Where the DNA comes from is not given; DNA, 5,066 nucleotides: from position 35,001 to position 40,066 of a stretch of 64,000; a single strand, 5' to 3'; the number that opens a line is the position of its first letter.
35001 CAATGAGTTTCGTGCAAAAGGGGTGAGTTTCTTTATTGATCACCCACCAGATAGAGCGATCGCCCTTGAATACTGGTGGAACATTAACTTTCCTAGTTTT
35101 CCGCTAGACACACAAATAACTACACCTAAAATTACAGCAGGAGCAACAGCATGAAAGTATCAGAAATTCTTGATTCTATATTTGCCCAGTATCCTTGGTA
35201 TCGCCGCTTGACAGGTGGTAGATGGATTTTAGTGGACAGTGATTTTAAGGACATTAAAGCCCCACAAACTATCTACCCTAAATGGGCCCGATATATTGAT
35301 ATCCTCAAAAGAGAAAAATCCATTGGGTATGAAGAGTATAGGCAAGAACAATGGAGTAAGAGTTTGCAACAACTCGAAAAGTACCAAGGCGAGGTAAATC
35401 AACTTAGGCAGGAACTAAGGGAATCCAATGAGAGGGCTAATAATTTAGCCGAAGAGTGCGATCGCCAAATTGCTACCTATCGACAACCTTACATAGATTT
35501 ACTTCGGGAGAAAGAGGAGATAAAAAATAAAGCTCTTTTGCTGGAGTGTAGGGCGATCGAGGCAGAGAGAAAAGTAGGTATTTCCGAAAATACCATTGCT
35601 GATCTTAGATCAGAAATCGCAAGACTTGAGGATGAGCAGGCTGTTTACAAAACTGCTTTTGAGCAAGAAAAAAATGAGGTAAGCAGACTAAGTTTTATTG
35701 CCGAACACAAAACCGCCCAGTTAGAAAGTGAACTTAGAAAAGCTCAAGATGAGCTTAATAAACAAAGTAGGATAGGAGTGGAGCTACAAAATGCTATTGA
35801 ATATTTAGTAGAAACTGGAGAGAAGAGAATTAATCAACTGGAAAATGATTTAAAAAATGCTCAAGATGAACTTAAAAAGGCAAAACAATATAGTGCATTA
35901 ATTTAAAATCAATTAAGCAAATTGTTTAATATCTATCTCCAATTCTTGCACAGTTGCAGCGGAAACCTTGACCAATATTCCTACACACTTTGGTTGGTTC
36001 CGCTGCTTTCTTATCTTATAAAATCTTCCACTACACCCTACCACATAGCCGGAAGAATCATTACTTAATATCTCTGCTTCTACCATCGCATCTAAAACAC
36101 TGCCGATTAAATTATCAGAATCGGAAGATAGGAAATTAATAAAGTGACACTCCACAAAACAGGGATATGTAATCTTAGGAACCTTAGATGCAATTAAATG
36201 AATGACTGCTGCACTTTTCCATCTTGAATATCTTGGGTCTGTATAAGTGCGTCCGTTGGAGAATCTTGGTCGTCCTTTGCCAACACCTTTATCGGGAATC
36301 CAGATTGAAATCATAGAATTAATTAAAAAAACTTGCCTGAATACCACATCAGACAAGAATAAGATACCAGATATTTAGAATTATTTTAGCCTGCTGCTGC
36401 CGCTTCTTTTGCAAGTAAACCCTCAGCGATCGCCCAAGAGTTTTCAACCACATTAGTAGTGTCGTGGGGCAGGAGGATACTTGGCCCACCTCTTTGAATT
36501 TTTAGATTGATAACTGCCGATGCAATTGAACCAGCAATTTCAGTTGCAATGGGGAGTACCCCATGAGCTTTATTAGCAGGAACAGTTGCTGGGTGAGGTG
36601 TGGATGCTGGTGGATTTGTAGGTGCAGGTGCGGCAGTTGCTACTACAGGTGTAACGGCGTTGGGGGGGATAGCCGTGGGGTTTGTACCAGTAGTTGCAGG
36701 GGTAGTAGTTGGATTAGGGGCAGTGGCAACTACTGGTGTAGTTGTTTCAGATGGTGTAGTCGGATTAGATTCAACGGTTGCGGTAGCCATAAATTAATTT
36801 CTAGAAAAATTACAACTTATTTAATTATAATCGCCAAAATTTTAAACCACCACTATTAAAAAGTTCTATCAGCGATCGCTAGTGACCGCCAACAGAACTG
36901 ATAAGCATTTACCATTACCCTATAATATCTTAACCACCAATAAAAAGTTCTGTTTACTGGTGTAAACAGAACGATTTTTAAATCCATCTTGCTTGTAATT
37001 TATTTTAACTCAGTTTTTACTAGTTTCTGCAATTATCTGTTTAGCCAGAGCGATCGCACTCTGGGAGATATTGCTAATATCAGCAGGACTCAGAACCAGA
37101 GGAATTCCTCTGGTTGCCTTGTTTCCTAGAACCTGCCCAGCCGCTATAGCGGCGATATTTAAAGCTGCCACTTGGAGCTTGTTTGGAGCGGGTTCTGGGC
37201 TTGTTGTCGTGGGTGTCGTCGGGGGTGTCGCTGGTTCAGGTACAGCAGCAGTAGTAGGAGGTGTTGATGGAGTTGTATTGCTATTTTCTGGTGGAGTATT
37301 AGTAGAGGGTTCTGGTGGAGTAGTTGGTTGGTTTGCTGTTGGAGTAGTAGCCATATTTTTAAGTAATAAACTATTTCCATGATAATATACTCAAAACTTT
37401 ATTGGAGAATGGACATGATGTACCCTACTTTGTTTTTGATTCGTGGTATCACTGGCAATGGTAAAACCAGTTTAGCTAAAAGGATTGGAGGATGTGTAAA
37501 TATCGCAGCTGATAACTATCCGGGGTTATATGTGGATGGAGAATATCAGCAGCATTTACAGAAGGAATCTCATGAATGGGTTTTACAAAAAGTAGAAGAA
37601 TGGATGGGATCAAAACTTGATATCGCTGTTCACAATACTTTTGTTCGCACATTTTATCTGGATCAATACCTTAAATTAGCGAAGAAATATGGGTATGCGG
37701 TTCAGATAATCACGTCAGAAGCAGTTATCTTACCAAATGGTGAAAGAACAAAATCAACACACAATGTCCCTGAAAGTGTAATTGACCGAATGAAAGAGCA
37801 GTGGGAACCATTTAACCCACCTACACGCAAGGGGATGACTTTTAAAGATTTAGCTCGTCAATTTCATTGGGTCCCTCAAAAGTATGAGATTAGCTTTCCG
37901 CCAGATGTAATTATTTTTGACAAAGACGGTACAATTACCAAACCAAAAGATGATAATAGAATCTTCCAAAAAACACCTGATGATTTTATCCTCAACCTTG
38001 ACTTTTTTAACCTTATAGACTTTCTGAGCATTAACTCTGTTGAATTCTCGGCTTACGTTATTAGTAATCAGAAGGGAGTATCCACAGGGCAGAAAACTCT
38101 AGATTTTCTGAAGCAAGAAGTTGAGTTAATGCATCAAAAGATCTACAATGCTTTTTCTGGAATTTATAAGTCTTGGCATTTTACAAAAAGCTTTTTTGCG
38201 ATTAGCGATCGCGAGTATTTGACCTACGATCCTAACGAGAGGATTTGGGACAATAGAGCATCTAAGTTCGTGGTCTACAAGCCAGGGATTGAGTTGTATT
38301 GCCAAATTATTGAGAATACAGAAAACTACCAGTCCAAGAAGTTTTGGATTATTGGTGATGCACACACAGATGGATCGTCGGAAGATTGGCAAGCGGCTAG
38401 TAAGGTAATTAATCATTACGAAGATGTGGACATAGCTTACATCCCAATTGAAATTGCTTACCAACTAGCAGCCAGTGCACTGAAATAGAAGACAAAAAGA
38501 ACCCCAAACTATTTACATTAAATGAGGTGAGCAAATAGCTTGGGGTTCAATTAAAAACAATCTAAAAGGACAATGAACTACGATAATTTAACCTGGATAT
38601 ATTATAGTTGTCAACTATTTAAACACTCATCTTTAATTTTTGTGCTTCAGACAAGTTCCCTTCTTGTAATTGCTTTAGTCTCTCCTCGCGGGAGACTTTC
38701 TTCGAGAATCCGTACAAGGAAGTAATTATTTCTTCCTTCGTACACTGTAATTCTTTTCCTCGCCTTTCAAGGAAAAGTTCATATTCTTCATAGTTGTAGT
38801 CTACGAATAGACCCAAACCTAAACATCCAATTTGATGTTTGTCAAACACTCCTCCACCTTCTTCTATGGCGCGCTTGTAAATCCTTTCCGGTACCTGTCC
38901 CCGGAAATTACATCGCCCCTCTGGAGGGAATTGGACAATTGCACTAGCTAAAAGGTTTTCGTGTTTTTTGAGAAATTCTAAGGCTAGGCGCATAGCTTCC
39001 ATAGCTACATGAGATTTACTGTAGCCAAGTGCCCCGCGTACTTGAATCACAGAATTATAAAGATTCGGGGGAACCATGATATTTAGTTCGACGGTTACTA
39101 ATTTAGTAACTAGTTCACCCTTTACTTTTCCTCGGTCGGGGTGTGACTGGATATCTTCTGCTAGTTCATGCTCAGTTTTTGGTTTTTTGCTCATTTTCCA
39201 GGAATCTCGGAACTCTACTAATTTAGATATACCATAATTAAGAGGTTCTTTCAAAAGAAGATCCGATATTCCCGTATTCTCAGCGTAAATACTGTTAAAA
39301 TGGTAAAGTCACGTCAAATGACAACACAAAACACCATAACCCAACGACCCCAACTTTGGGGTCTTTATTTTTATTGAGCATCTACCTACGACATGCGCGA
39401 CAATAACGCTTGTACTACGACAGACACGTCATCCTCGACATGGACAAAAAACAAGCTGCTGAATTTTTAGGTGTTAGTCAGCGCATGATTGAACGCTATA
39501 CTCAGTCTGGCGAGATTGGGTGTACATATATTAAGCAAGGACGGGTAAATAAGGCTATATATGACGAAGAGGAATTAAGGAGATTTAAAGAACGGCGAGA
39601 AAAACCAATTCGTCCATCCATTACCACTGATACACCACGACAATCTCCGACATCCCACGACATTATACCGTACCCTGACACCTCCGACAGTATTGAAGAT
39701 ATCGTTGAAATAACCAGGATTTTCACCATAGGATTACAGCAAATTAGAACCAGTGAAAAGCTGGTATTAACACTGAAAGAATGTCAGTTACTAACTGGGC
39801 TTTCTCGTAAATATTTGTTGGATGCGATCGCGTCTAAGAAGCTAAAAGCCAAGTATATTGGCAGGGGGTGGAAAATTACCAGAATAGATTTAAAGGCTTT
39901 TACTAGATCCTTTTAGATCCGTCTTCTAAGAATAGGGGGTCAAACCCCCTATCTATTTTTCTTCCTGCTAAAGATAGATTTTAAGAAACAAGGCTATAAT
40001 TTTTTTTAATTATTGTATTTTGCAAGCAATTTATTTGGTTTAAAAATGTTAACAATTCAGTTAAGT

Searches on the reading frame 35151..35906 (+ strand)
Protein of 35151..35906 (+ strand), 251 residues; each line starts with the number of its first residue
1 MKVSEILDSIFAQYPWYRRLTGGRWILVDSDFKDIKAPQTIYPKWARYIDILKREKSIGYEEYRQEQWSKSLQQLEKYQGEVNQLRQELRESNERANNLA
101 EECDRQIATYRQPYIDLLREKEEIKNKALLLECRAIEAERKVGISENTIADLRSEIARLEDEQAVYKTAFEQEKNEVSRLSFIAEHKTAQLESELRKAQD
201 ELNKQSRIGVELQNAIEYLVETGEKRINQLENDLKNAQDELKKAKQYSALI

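Call 79: search_protein_families(library=pfam, proteins=[window:35151-35906:+], max_evalue=0.01)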
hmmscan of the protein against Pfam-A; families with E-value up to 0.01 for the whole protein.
window:35151-35906:+ (251 aa): 3 families
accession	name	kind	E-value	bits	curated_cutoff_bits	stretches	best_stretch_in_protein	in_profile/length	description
PF19697.4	Atg11_middle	-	0.00024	21.7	26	1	73-102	42-71/79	Atg11 middle domain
PF20492.3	ERM_helical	-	0.0029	18.1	40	0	73-178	13-114/120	Ezrin/radixin/moesin, alpha-helical domain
PF04871.18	Uso1_p115_C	-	0.0067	17.1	28.4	1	185-246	7-67/121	Uso1 / p115 like vesicle tethering protein, C terminal region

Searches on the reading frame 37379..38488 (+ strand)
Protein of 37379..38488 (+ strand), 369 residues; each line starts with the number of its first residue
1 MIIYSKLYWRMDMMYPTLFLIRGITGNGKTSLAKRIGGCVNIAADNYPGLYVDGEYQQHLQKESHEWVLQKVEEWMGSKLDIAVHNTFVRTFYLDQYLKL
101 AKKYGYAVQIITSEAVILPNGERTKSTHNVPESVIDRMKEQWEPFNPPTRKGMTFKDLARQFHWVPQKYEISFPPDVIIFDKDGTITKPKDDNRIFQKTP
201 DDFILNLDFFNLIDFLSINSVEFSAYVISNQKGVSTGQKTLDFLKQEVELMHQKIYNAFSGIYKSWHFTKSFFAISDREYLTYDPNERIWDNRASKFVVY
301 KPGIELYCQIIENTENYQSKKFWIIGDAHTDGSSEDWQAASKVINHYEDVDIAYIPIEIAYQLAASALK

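Call 28: search_protein_families(library=phrogs, proteins=[window:37379-38488:+], max_evalue=0.001)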
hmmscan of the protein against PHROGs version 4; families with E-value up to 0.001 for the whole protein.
window:37379-38488:+ (369 aa): 3 families
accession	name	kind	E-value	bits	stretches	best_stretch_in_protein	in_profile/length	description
phrog_2071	-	other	1.2e-21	78.8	1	10-143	10-142/282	ATPase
phrog_505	-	other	2.1e-12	48.1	1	17-190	3-176/295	polynucleotide kinase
phrog_8238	-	DNA, RNA and nucleotide metabolism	8.4e-05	21.8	1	54-146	47-144/737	RNA ligase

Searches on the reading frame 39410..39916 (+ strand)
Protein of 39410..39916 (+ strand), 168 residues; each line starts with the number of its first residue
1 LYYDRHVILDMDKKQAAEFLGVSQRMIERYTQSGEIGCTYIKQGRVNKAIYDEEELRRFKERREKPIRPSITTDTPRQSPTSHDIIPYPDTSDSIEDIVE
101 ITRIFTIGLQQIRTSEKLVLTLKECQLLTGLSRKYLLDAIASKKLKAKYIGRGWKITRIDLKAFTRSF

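Call 29: search_protein_families(library=pfam, proteins=[window:39410-39916:+], max_evalue=0.01)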
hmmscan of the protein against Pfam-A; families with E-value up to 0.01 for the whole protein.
window:39410-39916:+ (168 aa): 3 families
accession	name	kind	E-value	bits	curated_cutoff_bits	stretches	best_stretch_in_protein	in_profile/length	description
PF12728.13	HTH_17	-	1.4e-15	57.7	27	2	14-63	5-50/51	Helix-turn-helix domain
PF13338.12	AbiEi_4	-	0.00041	20.8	25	0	14-36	17-38/49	Transcriptional regulator, AbiEi antitoxin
PF13411.12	MerR_1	-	0.0013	19.2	21.6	1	14-60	4-47/69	MerR HTH family regulatory protein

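Call 88: search_protein_families(library=phrogs, proteins=[window:39410-39916:+], max_evalue=0.01)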
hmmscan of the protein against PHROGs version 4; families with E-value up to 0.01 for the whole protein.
window:39410-39916:+ (168 aa): 7 families
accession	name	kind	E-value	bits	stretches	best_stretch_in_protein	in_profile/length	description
phrog_66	-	integration and excision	1.8e-11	45.3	1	11-73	94-153/412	excisionase and transcriptional regulator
phrog_57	-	head and packaging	0.00036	21.4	1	11-71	13-70/199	terminase small subunit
phrog_7338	-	unknown function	0.0013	20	0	112-163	23-75/87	-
phrog_6620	-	integration and excision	0.0016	19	0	11-64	2-53/201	transposase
phrog_668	-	DNA, RNA and nucleotide metabolism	0.0028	18.4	0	10-33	63-87/181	HTH DNA binding protein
phrog_2907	-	integration and excision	0.0059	18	0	14-51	10-46/117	excisionase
phrog_15534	-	DNA, RNA and nucleotide metabolism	0.0093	17.5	0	11-48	44-78/93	HTH DNA binding protein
